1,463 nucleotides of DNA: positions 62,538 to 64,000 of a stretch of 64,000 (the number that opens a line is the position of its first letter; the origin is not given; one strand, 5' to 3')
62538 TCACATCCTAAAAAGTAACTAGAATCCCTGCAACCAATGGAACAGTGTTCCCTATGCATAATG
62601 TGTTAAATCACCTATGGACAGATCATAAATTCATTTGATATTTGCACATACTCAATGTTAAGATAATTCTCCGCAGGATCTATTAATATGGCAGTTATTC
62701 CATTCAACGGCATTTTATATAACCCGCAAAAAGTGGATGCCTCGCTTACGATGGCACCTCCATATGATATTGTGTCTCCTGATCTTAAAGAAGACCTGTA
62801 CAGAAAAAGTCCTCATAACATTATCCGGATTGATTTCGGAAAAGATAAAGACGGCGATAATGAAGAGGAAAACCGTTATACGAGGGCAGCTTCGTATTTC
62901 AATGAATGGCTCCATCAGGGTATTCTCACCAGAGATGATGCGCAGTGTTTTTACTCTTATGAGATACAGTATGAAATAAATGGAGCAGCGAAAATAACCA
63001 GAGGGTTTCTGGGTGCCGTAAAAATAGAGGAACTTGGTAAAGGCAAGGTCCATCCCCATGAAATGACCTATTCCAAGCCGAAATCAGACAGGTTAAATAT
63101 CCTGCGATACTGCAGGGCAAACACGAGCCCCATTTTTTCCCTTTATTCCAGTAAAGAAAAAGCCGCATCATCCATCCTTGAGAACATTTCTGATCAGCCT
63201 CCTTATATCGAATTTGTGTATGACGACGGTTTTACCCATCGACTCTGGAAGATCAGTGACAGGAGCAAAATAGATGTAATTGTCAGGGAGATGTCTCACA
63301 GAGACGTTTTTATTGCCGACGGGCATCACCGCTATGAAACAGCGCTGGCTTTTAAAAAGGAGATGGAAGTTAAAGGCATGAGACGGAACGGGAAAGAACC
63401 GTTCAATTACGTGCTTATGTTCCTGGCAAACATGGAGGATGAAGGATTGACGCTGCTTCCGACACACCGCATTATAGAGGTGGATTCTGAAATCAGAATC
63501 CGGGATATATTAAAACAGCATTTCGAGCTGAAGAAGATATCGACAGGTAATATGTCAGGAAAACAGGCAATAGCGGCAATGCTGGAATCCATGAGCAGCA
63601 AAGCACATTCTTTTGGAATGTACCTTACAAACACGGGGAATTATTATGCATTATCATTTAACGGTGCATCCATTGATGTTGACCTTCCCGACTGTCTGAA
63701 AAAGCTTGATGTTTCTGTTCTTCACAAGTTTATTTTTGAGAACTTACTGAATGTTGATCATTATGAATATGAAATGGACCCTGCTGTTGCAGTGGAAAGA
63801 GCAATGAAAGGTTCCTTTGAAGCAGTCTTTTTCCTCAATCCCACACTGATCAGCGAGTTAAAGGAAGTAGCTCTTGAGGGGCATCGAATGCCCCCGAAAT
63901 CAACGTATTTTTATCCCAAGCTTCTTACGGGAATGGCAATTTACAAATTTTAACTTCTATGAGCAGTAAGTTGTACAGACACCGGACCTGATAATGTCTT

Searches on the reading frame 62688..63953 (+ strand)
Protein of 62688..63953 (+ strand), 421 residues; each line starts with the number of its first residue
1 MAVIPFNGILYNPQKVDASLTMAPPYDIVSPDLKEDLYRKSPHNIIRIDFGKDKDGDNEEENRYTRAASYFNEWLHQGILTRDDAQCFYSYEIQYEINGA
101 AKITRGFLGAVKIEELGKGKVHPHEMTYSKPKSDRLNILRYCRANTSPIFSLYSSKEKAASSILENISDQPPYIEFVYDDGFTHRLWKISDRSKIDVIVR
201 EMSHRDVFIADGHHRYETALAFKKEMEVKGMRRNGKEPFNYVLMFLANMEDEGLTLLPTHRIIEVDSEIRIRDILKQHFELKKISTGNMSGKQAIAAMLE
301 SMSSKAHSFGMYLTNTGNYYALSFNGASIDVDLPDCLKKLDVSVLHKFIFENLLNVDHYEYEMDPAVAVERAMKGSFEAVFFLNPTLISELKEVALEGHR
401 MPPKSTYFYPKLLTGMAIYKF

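Call 13: search_protein_families(library=pfam, proteins=[window:62688-63953:+], max_evalue=0.001)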
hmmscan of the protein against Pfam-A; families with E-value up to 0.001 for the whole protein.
window:62688-63953:+ (421 aa): 1 family
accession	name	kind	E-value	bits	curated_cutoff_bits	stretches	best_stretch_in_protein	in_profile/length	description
PF06245.16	DUF1015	-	9e-91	304.6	25.8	1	3-343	1-325/325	Protein of unknown function (DUF1015)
